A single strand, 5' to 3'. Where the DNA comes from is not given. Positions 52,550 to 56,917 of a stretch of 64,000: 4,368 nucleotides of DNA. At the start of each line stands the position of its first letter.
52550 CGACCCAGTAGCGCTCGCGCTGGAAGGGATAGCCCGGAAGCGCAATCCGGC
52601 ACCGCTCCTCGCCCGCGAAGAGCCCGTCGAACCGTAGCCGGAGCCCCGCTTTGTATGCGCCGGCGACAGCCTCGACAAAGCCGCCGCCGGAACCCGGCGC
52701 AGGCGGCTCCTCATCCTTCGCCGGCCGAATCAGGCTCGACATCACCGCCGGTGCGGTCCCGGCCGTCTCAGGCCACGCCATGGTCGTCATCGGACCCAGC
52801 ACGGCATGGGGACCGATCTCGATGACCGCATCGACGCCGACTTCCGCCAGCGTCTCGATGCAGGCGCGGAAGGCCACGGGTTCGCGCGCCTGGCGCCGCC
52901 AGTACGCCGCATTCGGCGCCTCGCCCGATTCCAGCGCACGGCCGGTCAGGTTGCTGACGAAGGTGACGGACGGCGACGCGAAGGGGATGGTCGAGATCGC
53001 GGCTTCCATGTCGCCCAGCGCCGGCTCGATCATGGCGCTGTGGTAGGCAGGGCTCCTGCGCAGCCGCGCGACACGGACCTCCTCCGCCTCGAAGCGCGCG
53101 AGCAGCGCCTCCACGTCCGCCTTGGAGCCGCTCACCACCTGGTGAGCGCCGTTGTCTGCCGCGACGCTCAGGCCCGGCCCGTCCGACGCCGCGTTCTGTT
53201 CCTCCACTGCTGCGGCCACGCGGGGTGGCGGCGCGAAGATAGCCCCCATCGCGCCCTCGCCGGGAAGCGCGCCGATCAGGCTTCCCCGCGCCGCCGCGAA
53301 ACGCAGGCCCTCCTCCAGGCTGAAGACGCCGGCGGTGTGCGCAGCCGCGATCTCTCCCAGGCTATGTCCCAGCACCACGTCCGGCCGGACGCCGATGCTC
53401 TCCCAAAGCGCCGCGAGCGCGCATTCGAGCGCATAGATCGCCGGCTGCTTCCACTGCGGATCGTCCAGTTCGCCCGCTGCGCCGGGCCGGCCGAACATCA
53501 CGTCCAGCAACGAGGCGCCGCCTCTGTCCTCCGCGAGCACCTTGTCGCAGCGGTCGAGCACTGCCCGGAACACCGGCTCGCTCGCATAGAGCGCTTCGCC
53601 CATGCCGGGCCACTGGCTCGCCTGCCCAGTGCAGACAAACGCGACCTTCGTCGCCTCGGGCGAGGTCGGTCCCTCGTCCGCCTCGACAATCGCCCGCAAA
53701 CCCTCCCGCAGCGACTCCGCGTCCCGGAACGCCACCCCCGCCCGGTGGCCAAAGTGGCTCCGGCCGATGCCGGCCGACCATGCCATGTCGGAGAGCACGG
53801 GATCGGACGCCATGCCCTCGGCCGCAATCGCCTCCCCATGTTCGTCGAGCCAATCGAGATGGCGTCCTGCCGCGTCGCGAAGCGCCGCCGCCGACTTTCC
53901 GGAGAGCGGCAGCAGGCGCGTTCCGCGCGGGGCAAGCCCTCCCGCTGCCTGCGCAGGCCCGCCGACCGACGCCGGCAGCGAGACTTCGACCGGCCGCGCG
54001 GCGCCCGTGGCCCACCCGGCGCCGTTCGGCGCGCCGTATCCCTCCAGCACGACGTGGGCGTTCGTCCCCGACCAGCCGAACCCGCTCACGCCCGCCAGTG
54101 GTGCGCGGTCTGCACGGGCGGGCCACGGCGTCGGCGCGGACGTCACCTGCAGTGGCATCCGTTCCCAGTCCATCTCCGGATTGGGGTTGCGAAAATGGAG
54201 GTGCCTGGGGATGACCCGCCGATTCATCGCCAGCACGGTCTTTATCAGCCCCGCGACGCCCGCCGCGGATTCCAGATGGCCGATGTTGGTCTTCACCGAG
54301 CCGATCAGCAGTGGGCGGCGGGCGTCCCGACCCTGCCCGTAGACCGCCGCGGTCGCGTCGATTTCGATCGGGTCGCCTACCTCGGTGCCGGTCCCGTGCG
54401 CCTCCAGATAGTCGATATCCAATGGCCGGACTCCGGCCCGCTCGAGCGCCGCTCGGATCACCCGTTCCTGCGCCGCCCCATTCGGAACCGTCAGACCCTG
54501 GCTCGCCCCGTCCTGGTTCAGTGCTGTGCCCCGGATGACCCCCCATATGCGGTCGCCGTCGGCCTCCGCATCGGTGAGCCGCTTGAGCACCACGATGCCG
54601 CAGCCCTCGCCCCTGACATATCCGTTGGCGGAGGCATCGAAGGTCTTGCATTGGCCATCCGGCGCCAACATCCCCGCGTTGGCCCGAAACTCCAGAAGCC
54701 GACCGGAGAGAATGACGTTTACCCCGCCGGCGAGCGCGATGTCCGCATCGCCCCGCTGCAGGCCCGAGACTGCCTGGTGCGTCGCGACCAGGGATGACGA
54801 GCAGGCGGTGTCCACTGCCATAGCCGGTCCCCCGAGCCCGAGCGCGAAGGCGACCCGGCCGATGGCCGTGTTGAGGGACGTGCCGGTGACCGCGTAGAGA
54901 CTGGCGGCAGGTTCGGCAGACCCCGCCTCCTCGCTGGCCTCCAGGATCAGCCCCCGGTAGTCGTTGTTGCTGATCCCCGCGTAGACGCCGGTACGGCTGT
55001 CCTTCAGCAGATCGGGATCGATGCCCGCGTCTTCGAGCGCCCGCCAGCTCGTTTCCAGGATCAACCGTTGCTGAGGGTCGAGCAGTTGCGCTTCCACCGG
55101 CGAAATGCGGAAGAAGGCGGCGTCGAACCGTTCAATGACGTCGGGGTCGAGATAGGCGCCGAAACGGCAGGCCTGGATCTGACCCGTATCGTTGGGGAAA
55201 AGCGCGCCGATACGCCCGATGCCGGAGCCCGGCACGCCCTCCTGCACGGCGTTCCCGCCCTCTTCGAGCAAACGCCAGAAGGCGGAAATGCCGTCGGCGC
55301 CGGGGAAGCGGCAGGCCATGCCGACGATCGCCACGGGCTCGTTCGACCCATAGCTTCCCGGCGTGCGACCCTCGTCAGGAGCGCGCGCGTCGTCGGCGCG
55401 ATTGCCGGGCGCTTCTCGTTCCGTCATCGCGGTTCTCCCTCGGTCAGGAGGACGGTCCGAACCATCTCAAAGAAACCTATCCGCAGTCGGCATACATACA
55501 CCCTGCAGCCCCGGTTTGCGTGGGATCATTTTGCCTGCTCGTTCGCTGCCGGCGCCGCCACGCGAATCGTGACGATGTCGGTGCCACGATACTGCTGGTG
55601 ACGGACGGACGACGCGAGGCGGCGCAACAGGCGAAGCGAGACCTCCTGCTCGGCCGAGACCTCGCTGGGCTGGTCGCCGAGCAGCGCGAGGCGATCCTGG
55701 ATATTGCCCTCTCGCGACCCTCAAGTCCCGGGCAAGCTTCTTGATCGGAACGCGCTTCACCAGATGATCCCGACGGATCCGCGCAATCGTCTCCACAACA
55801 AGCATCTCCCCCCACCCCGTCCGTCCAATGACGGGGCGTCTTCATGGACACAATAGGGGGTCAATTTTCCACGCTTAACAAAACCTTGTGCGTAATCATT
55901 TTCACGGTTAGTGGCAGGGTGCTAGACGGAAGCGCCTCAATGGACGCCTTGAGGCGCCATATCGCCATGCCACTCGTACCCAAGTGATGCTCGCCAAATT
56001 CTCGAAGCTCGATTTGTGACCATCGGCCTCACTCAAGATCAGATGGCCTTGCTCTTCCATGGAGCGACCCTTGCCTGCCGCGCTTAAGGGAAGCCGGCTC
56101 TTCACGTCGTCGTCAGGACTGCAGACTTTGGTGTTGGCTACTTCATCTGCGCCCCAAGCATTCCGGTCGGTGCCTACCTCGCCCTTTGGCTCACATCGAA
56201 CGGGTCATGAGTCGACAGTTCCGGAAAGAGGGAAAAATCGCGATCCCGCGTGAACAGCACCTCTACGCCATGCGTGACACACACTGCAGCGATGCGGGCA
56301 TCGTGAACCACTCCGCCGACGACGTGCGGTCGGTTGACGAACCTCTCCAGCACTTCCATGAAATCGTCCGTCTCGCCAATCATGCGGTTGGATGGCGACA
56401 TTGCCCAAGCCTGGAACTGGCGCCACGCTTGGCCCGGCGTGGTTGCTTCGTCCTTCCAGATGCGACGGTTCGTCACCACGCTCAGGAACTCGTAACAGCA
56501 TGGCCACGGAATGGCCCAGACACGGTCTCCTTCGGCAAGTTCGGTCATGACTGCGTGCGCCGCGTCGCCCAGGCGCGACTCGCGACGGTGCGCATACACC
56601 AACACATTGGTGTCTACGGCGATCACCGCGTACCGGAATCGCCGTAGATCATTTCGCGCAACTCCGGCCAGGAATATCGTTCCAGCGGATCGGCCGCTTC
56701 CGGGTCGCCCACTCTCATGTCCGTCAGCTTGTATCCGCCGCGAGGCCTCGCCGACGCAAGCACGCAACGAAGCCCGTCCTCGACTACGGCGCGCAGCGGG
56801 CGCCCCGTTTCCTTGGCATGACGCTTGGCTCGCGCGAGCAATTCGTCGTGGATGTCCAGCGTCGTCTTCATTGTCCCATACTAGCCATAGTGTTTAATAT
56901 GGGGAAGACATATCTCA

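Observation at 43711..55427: Orphan polyketide locus: a KS-AT-DH-cMT-ER-KR-ACP-KS-AT0 megasynthase with a trans carrier protein and an atypical hydrolase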

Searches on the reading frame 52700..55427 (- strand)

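Call 42: search_solved_structures(query=window:52700-55427:-, max_evalue=1e-20)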
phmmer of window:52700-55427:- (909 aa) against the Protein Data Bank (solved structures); distinct sequences matched with E-value up to 1e-20: 184 (the best 60 are shown).
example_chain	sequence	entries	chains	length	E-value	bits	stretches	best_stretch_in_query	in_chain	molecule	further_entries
4mz0_A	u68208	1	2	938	5.7e-205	686.8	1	27-891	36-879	CurL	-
7zma_A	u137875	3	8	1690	1.1e-178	599.8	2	31-464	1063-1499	Putative polyketide synthase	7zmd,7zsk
9iyw_A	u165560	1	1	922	1.1e-170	573.3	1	27-898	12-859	Polyketide synthase,GfsA KSQ-AncAT chimeric protein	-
8in9_A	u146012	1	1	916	2.9e-168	565.3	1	27-887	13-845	Polyketide synthase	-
7vee_A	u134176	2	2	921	1.2e-166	560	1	27-887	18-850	Polyketide synthase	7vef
2hg4_A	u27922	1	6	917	2.5e-156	525.8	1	27-878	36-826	6-Deoxyerythronolide B Synthase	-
7uwr_A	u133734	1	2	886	4.8e-154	518.3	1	30-889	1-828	Narbonolide/10-deoxymethynolide synthase PikA1, modules 1 and 2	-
6c9u_A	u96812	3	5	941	1.9e-152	513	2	29-482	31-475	6-deoxyerythronolide-B synthase EryA2, modules 3 and 4 | EryAII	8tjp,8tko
2qo3_A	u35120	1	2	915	2.1e-152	512.9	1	29-901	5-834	EryAII Erythromycin polyketide synthase modules 3 and 4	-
7m7e_B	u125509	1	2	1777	1.9e-151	509.7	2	29-484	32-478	6-deoxyerythronolide-B synthase EryA2, modules 3 and 4,EryAI,6-deoxyerythronolide-B syntha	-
11sz_A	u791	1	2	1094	4.8e-151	508.3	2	29-507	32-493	6-deoxyerythronolide-B synthase, Erythronolide synthase EryA2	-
7s6b_A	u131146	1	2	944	6.7e-150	504.6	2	27-463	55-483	Polyketide synthase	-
8g4u_A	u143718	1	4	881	6.9e-149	501.2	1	24-899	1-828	EryAIII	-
7s6c_A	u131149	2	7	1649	1e-148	500.7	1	29-880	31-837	6-deoxyerythronolide-B synthase EryA2, modules 3 and 4, Lsd14 Polyketide synthase fusion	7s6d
8tpw_A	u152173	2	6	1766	2.3e-148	499.5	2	29-484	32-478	EryAII,EryAII,EryAII,EryAII,6-deoxyerythronolide-B synthase EryA3, modules 5 and 6 | EryAII,EryAII,EryAII,6-deoxyerythronolide-B synthase EryA3, modules 5 and 6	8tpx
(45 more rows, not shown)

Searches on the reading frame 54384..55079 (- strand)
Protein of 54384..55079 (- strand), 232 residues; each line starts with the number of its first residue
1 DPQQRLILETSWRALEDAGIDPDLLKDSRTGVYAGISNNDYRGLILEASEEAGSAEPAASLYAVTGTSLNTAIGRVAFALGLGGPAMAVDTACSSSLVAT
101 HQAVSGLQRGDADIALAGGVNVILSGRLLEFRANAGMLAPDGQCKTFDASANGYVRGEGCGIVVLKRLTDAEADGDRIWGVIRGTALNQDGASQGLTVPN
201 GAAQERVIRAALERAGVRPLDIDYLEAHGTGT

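Call 58: find_homologous_proteins(query=window:54384-55079:-, max_evalue=1e-40)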
Query seq(232 aa) (232 aa): 3856 proteins with E <= 1e-40 among 8000 candidates; the best 120 are listed.
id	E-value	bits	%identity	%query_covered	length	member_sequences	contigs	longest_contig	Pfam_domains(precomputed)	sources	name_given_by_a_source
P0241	6.1e-135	466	94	100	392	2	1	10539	PF00109.33,PF00108.30,PF02801.29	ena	-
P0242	2.9e-132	457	91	100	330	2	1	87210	PF00109.33,PF00108.30,PF02801.29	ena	-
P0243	5.5e-130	450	89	100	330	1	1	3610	PF00109.33,PF00108.30,PF02801.29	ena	-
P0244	8.3e-128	443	93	98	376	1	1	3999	PF00109.33,PF00108.30,PF02801.29,PF16197.12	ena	-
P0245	1.1e-114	400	93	88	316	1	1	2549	PF00109.33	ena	-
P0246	2.7e-113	395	81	100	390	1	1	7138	PF00109.33,PF00108.30,PF02801.29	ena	-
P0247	2.7e-112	392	78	100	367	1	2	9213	PF00109.33,PF00108.30,PF02801.29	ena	-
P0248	2.9e-112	392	80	100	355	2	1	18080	PF00109.33,PF00108.30,PF02801.29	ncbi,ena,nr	ncbi:MAG: polyketide synthase [Rhodospirillales bacterium]|nr:polyketide synthase [Rhodospirillales 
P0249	1.2e-110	387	79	100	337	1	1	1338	PF00109.33,PF00108.30,PF02801.29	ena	-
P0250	1.7e-110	386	78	100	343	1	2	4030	PF00109.33,PF00108.30,PF02801.29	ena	-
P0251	1.9e-108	379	77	100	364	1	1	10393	PF00109.33,PF00108.30,PF02801.29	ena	-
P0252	5.4e-106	371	80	94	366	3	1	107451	PF00109.33,PF00108.30,PF02801.29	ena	-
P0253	6.7e-105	368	81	94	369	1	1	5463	PF00109.33,PF02801.29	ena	-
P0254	2.9e-103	362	80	96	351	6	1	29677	PF00109.33,PF02801.29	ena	-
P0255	1.5e-102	360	79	94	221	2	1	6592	PF00109.33,PF00108.30,PF02801.29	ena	-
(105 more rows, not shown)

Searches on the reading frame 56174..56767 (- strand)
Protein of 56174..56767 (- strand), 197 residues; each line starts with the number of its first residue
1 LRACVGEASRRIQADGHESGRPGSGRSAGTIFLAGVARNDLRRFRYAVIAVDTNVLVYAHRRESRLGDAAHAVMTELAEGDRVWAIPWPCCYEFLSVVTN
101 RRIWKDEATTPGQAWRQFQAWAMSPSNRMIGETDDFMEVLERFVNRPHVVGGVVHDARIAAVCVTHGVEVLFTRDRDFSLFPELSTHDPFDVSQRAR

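Call 23: search_protein_families(library=pfam, proteins=[window:56174-56767:-], max_evalue=0.01)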
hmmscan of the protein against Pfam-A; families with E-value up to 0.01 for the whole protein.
window:56174-56767:- (197 aa): 2 families
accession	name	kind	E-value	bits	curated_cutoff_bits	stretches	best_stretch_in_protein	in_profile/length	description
PF01850.27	PIN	-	3.1e-08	34.7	23.6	1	49-180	1-116/120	PIN domain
PF13470.12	PIN_3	-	0.0046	18.2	27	0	51-176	4-114/115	PIN domain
